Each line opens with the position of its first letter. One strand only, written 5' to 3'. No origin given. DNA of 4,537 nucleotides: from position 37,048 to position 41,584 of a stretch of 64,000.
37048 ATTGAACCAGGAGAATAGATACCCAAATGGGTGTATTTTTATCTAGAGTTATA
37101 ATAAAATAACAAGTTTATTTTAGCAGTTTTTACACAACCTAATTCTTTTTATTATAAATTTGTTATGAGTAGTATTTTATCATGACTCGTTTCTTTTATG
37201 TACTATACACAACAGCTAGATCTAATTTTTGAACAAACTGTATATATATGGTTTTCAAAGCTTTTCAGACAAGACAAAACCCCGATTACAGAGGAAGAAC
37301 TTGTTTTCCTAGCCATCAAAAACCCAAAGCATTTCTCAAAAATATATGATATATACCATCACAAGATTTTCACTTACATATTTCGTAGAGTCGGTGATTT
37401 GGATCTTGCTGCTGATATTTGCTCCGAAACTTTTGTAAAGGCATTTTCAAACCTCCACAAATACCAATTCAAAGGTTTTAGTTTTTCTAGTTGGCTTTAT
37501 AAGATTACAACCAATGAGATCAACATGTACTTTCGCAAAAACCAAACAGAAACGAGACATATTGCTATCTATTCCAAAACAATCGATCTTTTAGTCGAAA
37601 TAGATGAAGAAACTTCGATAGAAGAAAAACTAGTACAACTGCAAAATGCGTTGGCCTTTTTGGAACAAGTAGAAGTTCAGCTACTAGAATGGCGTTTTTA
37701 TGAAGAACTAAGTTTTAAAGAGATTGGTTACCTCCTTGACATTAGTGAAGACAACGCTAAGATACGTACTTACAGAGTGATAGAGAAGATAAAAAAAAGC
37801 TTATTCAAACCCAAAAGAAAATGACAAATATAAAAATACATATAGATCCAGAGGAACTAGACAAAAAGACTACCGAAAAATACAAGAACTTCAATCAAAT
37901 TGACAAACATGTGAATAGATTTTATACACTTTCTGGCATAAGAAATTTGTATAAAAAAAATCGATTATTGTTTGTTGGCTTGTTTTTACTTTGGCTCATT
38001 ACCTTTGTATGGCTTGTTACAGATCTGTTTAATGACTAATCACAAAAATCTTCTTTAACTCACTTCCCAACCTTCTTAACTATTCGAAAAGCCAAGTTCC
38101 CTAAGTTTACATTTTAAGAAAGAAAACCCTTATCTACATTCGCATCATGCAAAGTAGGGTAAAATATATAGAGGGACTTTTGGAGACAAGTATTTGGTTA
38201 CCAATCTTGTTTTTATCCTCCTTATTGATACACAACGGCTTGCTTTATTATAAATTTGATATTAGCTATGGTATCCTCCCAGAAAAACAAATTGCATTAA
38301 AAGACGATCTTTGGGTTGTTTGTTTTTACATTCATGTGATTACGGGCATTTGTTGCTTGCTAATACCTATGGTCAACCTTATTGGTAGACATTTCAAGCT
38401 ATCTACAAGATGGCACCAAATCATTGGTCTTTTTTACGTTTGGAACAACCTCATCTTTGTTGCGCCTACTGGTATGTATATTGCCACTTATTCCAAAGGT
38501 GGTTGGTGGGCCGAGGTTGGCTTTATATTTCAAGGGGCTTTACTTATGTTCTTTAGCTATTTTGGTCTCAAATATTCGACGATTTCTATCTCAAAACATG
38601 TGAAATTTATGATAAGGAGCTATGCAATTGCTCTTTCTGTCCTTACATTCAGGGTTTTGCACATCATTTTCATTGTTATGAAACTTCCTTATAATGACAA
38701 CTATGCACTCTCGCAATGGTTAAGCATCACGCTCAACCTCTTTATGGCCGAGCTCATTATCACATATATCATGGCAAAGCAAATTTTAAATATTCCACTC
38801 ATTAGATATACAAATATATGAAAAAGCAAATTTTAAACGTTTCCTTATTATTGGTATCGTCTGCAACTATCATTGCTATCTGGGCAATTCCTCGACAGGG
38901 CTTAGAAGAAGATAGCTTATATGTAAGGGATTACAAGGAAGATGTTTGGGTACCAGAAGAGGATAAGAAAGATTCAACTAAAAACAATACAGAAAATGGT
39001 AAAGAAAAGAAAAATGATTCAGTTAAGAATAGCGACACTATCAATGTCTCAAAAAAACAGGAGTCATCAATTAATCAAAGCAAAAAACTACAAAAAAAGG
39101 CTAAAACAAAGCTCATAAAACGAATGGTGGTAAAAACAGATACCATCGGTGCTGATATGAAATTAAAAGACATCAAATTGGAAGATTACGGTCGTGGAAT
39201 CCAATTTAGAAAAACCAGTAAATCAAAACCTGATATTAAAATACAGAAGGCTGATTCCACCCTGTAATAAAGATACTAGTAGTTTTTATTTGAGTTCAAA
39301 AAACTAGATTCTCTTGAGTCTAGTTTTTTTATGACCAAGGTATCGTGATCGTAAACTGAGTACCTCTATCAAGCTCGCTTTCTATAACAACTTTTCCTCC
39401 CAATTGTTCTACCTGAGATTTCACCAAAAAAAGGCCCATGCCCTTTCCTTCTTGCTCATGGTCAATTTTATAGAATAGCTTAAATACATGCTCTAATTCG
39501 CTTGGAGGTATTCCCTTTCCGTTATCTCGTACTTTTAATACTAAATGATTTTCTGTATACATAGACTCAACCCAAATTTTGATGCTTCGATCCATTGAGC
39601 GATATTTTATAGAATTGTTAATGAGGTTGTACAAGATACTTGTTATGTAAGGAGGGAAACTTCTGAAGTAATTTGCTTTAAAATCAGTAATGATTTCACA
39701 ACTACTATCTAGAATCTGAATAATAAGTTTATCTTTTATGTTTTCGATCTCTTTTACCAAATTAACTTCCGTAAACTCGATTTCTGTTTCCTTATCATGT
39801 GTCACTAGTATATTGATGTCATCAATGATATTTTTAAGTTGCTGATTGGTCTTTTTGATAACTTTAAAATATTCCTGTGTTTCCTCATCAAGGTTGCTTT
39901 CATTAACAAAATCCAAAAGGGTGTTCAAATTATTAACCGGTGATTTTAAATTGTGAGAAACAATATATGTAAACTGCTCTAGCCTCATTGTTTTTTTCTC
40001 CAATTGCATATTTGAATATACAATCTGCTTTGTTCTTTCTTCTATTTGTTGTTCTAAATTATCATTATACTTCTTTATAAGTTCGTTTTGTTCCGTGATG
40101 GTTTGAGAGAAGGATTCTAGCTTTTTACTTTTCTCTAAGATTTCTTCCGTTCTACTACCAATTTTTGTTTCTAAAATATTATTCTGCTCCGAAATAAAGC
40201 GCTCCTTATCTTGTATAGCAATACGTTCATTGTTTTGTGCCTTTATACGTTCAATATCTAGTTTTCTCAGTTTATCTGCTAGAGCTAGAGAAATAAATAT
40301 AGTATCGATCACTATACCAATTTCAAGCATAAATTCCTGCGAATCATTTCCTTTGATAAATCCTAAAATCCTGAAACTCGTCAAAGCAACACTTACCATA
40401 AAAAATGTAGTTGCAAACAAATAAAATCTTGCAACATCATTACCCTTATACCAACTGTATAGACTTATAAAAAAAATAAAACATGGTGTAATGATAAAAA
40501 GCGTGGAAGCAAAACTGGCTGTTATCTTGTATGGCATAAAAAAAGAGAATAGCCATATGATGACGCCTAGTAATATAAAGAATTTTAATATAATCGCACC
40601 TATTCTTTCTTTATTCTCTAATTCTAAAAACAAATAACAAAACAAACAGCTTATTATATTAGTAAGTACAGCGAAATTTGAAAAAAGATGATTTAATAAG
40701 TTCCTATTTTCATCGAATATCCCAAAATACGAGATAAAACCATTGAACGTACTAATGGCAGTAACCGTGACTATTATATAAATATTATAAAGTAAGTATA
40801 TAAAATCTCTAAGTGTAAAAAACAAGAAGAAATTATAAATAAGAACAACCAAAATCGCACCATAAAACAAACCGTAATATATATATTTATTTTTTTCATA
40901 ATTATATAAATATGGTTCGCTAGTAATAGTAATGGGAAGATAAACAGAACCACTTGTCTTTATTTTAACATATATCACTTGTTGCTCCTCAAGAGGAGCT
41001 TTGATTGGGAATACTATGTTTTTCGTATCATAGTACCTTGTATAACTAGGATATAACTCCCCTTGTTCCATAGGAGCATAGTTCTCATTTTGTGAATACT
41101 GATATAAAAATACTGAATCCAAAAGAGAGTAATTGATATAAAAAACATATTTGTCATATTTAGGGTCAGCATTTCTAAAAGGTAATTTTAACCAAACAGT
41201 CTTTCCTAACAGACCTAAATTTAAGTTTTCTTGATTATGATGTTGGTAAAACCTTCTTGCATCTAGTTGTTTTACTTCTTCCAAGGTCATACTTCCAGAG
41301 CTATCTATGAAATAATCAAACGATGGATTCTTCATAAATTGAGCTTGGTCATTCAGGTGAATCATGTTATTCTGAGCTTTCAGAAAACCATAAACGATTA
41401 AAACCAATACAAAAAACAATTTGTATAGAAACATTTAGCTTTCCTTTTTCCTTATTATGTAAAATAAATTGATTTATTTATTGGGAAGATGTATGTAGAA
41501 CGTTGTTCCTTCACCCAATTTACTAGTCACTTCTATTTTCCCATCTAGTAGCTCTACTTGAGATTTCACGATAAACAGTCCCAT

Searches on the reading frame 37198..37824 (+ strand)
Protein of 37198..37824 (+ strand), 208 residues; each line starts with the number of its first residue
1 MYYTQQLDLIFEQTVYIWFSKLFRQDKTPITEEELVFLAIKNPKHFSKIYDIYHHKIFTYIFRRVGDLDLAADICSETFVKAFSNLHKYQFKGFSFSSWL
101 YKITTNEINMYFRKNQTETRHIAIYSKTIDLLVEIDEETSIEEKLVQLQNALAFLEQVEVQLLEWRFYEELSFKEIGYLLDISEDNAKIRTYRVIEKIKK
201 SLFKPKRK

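Call 71: search_protein_families(library=pfam, proteins=[window:37198-37824:+])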
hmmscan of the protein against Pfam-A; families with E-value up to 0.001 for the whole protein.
window:37198-37824:+ (208 aa): 3 families
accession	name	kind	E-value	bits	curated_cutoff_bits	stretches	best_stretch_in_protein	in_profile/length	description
PF04542.20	Sigma70_r2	-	3.7e-14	52.7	24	1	50-116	2-69/71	Sigma-70 region 2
PF04545.22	Sigma70_r4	-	1.5e-06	28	24.1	1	151-200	1-50/50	Sigma-70, region 4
PF08281.18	Sigma70_r4_2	-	0.00012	22.1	25.7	1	146-197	2-53/54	Sigma-70, region 4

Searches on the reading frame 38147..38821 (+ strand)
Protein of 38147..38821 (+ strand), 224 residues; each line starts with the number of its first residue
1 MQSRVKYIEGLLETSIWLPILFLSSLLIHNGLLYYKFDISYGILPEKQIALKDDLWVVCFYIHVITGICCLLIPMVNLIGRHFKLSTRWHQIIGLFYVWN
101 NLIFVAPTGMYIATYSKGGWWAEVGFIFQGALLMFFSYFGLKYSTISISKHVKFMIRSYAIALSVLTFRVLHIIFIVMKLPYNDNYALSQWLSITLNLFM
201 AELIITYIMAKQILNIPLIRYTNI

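Call 50: search_protein_families(library=pfam, proteins=[window:38147-38821:+])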
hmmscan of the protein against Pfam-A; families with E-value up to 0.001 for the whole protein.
window:38147-38821:+ (224 aa): 1 family
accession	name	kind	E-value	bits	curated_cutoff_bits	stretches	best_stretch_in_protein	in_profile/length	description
PF10067.14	DUF2306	-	2.6e-21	76.8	31.6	1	60-205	1-147/147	Predicted membrane protein (DUF2306)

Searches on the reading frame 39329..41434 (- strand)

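Call 50: search_protein_families(library=pfam, proteins=[window:39329-41434:-])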
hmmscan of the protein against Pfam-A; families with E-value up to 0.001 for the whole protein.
window:39329-41434:- (701 aa): 5 families
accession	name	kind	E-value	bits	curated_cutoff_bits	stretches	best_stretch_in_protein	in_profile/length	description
PF07695.17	7TMR-DISM_7TM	-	5.1e-37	128.2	29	1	184-388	2-205/205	7TM diverse intracellular signalling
PF07696.17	7TMR-DISMED2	-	2.1e-26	92.9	22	1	37-171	2-135/136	7TMR-DISM extracellular 2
PF02518.31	HATPase_c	-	2e-24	86.6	26.4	1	597-699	6-108/111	Histidine kinase-, DNA gyrase B-, and HSP90-like ATPase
PF00512.31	HisKA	-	1.4e-08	35.1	26.9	1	485-544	2-61/66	His Kinase A (phospho-acceptor) domain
PF13589.12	HATPase_c_3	-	6.1e-05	23.5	25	1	600-669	6-78/137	Histidine kinase-, DNA gyrase B-, and HSP90-like ATPase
